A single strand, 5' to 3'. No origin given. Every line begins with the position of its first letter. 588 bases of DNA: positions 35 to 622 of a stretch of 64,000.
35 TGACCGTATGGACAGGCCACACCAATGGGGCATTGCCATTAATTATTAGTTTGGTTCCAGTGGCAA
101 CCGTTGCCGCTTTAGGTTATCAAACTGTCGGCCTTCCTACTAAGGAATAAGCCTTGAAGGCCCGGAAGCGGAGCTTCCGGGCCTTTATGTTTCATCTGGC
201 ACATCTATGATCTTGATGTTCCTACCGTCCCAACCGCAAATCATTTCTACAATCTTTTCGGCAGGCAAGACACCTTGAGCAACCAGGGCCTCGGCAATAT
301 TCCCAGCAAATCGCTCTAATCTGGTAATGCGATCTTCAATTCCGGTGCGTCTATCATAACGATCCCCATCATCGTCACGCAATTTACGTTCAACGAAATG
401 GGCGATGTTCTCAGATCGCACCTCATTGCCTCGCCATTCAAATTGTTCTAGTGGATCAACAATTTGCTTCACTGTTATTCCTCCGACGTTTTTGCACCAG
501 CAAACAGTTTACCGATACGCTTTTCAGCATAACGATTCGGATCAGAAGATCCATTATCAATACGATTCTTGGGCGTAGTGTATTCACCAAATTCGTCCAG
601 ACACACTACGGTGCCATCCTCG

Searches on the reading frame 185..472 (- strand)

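Call 53: search_protein_families(library=pfam, alignment_id=A1, max_evalue=0.001)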
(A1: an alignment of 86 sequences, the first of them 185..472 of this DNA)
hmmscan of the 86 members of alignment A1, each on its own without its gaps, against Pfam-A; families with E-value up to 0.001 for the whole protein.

A. member 1, window:185-472:- (95 aa): 0 families

B. families by the number of members that match (of 86 scanned): 7 families
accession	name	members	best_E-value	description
PF00293.34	NUDIX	1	3.1e-12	NUDIX domain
PF01396.24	Zn_ribbon_Top1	1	3.9e-12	Topoisomerase DNA binding C4 zinc finger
PF01479.30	S4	1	1.3e-07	S4 domain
PF01155.25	HypA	1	0.00034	Hydrogenase/urease nickel incorporation, metallochaperone, hypA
PF07754.17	HVO_2753_ZBP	1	0.00038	Small zinc finger protein HVO_2753-like, Zn-binding pocket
PF24211.1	DUF7432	1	0.00069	Family of unknown function (DUF7432)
PF10571.15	UPF0547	1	0.00069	Uncharacterised protein family UPF0547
